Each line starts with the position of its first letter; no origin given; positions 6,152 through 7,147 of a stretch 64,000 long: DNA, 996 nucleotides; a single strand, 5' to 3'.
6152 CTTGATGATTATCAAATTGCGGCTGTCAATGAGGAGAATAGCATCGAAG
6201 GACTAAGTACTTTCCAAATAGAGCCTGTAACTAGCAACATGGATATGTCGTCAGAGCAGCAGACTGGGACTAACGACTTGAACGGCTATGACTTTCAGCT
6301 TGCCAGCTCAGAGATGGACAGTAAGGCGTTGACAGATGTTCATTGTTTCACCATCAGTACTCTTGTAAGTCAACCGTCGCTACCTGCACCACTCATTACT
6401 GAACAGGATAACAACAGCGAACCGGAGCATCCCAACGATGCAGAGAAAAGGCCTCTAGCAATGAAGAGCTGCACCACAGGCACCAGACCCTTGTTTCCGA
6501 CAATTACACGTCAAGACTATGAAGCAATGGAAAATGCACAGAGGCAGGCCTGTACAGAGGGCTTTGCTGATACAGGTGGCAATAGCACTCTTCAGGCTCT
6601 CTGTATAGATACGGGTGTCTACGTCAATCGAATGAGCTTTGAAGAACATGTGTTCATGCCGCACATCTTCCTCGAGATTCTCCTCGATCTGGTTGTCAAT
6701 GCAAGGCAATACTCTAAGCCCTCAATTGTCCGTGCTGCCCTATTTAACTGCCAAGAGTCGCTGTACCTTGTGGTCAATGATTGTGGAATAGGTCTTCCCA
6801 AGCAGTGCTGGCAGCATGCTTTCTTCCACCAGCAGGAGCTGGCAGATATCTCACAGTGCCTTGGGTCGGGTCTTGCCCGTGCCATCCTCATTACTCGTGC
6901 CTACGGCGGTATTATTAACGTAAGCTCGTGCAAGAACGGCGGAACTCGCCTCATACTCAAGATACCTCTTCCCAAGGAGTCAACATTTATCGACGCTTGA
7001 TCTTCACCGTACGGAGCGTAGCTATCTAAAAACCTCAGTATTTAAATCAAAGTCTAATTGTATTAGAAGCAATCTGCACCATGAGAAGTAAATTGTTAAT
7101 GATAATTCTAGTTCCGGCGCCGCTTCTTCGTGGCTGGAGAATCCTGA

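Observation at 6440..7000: Bacterial-type histidine-kinase ATPase (HATPase_c) domain at the C-terminus of a ~2,300-aa diplomonad protein, with no canonical H-box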

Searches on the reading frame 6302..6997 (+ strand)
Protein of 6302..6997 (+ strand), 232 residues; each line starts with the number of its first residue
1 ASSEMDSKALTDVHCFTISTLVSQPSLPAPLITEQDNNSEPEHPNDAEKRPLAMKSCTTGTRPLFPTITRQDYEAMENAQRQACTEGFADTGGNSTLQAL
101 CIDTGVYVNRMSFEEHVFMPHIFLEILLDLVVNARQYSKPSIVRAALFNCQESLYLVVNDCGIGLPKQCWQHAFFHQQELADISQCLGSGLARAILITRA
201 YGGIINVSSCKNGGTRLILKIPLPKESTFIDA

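Call 4: search_protein_families(library=pfam, proteins=[window:6302-6997:+], max_evalue=10)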
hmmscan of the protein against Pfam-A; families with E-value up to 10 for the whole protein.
window:6302-6997:+ (232 aa): 1 family
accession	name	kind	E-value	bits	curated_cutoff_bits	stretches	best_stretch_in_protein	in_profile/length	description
PF02518.31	HATPase_c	-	1.1e-06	29.5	26.4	1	125-224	8-110/111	Histidine kinase-, DNA gyrase B-, and HSP90-like ATPase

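Call 5: search_solved_structures(query=window:6302-6997:+, max_evalue=10, show_alignments=3)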
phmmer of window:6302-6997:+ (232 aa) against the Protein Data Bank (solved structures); distinct sequences matched with E-value up to 10: 31.
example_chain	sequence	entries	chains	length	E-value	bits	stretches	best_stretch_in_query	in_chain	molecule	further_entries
6paj_A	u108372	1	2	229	2e-05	27.4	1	125-224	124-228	Sensor protein SrrB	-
3sl2_A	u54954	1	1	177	2.3e-05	27.2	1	125-226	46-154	Sensor histidine kinase yycG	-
1id0_A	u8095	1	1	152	8.5e-05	25.4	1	120-217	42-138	PHOQ HISTIDINE KINASE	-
1ys3_A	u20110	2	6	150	0.00011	25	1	129-224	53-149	Sensor-type histidine kinase prrB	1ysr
3cgy_A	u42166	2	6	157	0.0016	21.3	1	120-218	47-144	Virulence sensor histidine kinase phoQ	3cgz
5c93_A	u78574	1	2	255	0.0034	20.2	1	123-223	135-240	Histidine kinase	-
6rh7_A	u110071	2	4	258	0.0036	20.1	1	120-224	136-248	Sensor histidine kinase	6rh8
2c2a_A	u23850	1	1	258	0.0036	20.1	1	120-224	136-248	SENSOR HISTIDINE KINASE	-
3dge_A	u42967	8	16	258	0.0036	20.1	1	120-224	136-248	Sensor protein | Histidine kinase | Sensor histidine kinase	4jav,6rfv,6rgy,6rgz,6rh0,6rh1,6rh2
6azr_A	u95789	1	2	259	0.0036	20.1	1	120-224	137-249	Sensor histidine kinase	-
5uht_A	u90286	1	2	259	0.0036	20.1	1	120-224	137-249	Sensor histidine kinase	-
4jas_A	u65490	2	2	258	0.0036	20.1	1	120-224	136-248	Histidine kinase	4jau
4u7n_A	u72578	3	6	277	0.0041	19.9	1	123-223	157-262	Histidine protein kinase sensor protein | Histidine kinase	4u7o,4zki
9p6i_A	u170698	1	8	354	0.0047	19.7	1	123-227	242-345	histidine kinase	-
7z8n_A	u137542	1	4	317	0.029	17.1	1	122-225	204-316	Histidine kinase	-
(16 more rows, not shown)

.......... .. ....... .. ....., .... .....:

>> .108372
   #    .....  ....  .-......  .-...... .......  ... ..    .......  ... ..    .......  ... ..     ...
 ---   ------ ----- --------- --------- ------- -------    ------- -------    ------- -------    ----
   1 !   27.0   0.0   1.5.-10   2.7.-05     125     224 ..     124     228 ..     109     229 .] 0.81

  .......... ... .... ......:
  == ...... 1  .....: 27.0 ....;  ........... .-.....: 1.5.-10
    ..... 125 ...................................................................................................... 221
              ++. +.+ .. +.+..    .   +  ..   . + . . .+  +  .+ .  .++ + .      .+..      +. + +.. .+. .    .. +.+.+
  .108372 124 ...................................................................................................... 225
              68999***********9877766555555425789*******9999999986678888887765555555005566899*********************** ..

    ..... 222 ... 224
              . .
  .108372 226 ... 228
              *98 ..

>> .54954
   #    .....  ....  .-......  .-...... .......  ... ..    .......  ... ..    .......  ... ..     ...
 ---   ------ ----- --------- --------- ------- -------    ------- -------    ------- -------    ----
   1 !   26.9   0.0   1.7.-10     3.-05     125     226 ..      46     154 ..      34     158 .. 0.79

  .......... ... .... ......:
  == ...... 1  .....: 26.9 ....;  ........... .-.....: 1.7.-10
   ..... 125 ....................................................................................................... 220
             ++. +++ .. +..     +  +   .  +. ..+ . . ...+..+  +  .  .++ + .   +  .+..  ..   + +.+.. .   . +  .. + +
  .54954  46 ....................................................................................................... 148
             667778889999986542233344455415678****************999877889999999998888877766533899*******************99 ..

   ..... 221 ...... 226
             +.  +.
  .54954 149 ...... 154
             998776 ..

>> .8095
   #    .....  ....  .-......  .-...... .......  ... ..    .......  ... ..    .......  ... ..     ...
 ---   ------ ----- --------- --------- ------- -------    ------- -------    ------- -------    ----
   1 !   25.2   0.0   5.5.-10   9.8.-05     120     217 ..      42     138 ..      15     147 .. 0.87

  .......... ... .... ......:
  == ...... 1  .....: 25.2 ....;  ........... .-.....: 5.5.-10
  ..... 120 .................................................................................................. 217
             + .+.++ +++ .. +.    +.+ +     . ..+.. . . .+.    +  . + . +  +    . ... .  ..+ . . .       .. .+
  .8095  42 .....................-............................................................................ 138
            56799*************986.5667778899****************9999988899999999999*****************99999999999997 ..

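Call 22: search_protein_families(library=ncbifam, proteins=[window:6302-6997:+], max_evalue=10)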
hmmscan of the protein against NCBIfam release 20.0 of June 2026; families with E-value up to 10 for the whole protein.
window:6302-6997:+ (232 aa): 40 families (the best 25 are shown)
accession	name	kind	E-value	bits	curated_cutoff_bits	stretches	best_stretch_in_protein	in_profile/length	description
NF007898.0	PRK10604.1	equivalog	6.7e-08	32.1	478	1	121-226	317-426/433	two-component system sensor histidine kinase RstB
NF011874.0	PRK15347.1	equivalog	4.1e-07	28.4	852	1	125-225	516-616/921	two component system sensor kinase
NF041947.1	LuxQ_Vibrio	equivalog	6.3e-07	27.7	1200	1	125-226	590-699/843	quorum-sensing autoinducer 2 sensor kinase/phosphatase LuxQ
TIGR02956.1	TMAO_torS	equivalog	1.1e-06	27.1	676.5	1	126-225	583-684/967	TMAO reductase system sensor histidine kinase/response regulator TorS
NF007004.0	PRK09467.1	equivalog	1.5e-06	27.4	415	1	126-224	338-437/440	two-component system sensor histidine kinase EnvZ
NF008077.0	PRK10815.1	equivalog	1.7e-06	27.1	497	1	123-218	381-475/488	two-component system sensor histidine kinase PhoQ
NF033092.0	HK_WalK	equivalog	3e-06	26.1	725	1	126-222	492-593/594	cell wall metabolism sensor histidine kinase WalK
NF040691.1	MtrAB_MtrB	equivalog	6.9e-06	25.3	450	1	126-227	391-496/507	MtrAB system histidine kinase MtrB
NF007007.0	PRK09470.1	equivalog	7.5e-06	25.1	486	1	127-226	360-462/463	envelope stress sensor histidine kinase CpxA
NF008302.0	PRK11091.1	equivalog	7.9e-06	24.3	838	1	125-225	401-507/779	aerobic respiration two-component sensor histidine kinase ArcB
NF041832.1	near_NosP_CTERM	subfamily_domain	1.1e-05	24.7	400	1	123-226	121-228/370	NahK/ErcS family hybrid sensor histidine kinase/response regulator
NF046044.1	PnpS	equivalog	1.2e-05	24.5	400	1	123-222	286-390/390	two-component system histidine kinase PnpS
NF045595.1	HK_scytonemin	equivalog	2.3e-05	23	865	1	116-223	525-635/637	scytonemin biosynthesis sensor histidine kinase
TIGR02916.1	PEP_his_kin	equivalog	3e-05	22.8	300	1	123-222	580-679/679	XrtA/PEP-CTERM system histidine kinase PrsK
NF047874.1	MASE3_PAS_HK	subfamily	5.1e-05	22.3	560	1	126-225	523-626/655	MASE3 domain-containing sensor histidine kinase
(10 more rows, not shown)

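Call 24: predict_structure(protein=window:6302-6997:+)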
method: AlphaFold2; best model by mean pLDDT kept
length: 232 residues; sequences in the alignment: 1
mean_pLDDT: 40.1   pTM: 0.36
mean pLDDT of the five models: 40.1, 40.0, 39.6, 39.0, 37.0
residues with pLDDT >= 90: 0; 70-90: 0; 50-70: 60; < 50: 172
segments of 3 or more residues with pLDDT < 50: 1-85, 87-125, 128-150, 161-164, 175-183, 226-232
pLDDT, mean of each block of 10 residues (from residue 1): 25 24 26 27 30 23 29 43 47 39 33 31 47 37 42 55 48 48 53 61 59 57 43 25
secondary structure, 60 per line:
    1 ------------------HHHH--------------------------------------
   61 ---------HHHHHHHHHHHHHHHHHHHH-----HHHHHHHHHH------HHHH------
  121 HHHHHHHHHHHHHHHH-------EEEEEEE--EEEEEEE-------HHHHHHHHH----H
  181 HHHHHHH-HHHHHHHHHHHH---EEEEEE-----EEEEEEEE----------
elements in order: H19-22 H70-89 H95-104 H111-114 H121-136 E144-150 E153-159 H167-175 H180-187 H189-200 E204-209 E215-222

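Call 52: find_homologous_proteins(query=A2, max_evalue=0.00001)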
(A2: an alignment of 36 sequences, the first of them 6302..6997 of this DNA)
Query A2 (36 sequences) (232 aa, profile of the alignment): 2122 proteins with E <= 0.00001 among 8000 candidates; the best 120 are listed.
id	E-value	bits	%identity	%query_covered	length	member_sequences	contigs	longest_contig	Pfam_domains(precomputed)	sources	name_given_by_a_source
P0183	4.6e-111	389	35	45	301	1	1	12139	PF02518.32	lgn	-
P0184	1.0e-108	381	32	47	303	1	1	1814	PF02518.32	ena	-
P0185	4.1e-107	376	31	47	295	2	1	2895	PF02518.32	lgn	-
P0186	5.0e-107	376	31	53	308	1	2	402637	PF02518.32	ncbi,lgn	-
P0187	3.3e-105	370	31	49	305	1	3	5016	PF02518.32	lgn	-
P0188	1.1e-103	365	31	47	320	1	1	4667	PF02518.32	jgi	jgi:signal transduction histidine kinase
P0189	1.3e-103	364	26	48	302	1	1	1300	PF02518.32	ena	-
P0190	1.5e-103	364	28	51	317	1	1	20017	PF02518.32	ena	-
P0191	7.0e-103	362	29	47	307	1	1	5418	PF02518.32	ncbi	ncbi:MAG: ATP-binding protein, partial [Opitutales bacterium]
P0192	7.8e-103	362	31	45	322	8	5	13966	PF02518.32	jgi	jgi:signal transduction histidine kinase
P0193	1.1e-102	361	33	47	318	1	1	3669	PF02518.32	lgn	-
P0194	1.9e-102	361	32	47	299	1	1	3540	PF02518.32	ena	-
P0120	2.0e-102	361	32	47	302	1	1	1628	PF02518.32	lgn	-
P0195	2.3e-102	360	32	47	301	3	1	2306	PF02518.32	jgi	jgi:signal transduction histidine kinase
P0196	7.9e-102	359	35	47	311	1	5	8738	PF02518.32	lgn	-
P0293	6.3e-30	122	29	51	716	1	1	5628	PF13581.13,PF02518.32,PF00512.32,PF13589.13,PF00072.31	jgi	jgi:signal transduction histidine kinase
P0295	5.0e-24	103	30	44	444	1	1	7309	PF13581.13,PF02518.32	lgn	-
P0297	1.6e-21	95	32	40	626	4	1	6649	PF13185.13,PF01590.33,PF13581.13,PF02518.32,PF13492.13,PF00512.32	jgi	-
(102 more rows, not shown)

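Call 58: predict_structure(alignment_id=A3)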
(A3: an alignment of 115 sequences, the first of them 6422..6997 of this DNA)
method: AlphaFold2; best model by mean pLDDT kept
length: 192 residues; sequences in the alignment: 115
mean_pLDDT: 63.8   pTM: 0.61
mean pLDDT of the five models: 63.8, 63.5, 63.1, 63.1, 60.5
residues with pLDDT >= 90: 21; 70-90: 71; 50-70: 33; < 50: 67
segments of 3 or more residues with pLDDT < 50: 1-34, 47-74, 190-192
pLDDT, mean of each block of 10 residues (from residue 1): 37 36 34 51 44 34 36 59 86 76 83 89 82 64 71 88 90 91 68 39
secondary structure, 60 per line:
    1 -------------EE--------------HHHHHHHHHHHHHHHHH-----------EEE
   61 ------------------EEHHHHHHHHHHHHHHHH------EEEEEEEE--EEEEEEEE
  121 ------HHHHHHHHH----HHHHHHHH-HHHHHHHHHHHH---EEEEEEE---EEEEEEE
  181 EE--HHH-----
elements in order: H30-46 E58-60 H81-96 E103-110 E113-120 H127-135 H140-147 H149-160 E164-170 E174-182

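Call 60: fold_search(model_id=the predicted structure, library=pdb)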
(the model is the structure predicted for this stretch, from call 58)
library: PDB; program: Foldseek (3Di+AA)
matches with E <= 10: 748; with E <= 0.001: 97
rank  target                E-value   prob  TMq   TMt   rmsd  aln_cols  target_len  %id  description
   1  4zki_A                1.7e-06  1.00  0.45  0.38  14.9       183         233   18  The crystal structure of Histidine Kinase YycG with ADP (released 2016-05-04)
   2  9jfj_C                2.1e-06  1.00  0.45  0.39   9.9       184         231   15  Crystal structure of the cytoplasmic domain of ZraS in ADP-bound form (released 2025-03-26)
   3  9a5d_A                3.9e-06  1.00  0.42  0.16  14.5       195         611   22  Integrative model of WALK-YYCH by crosslinking MS and deep learning (released 2024-09-18)
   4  4u7o_A                6.4e-06  1.00  0.47  0.39  13.1       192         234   18  Active histidine kinase bound with ATP (released 2015-09-02)
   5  6rgy_A                7.2e-06  1.00  0.43  0.36   5.6       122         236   25  Revisiting pH-gated conformational switch. Complex HK853-RR468 pH 7.5 (released 2020-02-19)
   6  6rgy_B                9.0e-06  1.00  0.42  0.35  13.1       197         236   17  Revisiting pH-gated conformational switch. Complex HK853-RR468 pH 7.5 (released 2020-02-19)
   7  6rh0_B                1.1e-05  1.00  0.46  0.39  12.7       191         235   18  Revisiting pH-gated conformational switch. Complex HK853-RR468 pH 5.5 (released 2020-02-19)
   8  5c93_A                1.2e-05  1.00  0.43  0.36  13.2       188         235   17  Histidine kinase with ATP (released 2016-07-27)
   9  8g3a_D                1.3e-05  1.00  0.45  0.28  11.3       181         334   18  BceAB-S nucleotide free TM state 1 (released 2023-06-21)
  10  6rh0_A                1.3e-05  1.00  0.43  0.36  12.9       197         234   17  Revisiting pH-gated conformational switch. Complex HK853-RR468 pH 5.5 (released 2020-02-19)
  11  6rh7_A                1.5e-05  1.00  0.43  0.36  11.6       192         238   19  Revisiting pH-gated conformational switch. Complex HK853 mutant H260A -RR468 mutant D53A pH 7.5 (released 2020-02-19)
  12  8f71_A                1.5e-05  1.00  0.42  0.42  13.6       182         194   17  Crystal structure of the histidine kinase domain of bacteriophytochrome RpBphP2 (released 2023-11-22)
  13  6rh8_A                1.6e-05  1.00  0.44  0.37   5.6       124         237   25  Revisiting pH-gated conformational switch. Complex HK853 mutant H260A -RR468 mutant D53A pH 5.3 (released 2020-02-19)
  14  5uht_A                1.6e-05  1.00  0.43  0.36   5.9       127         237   24  Structure of the Thermotoga maritima HK853-BeF3-RR468 complex at pH 5.0 (released 2017-12-27)
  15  5idm_A                2.0e-05  1.00  0.42  0.45   5.4       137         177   21  Bifunctional histidine kinase CckA (domain, CA) in complex with c-di-GMP and AMPPNP/Mg2+ (released 2016-10-05)
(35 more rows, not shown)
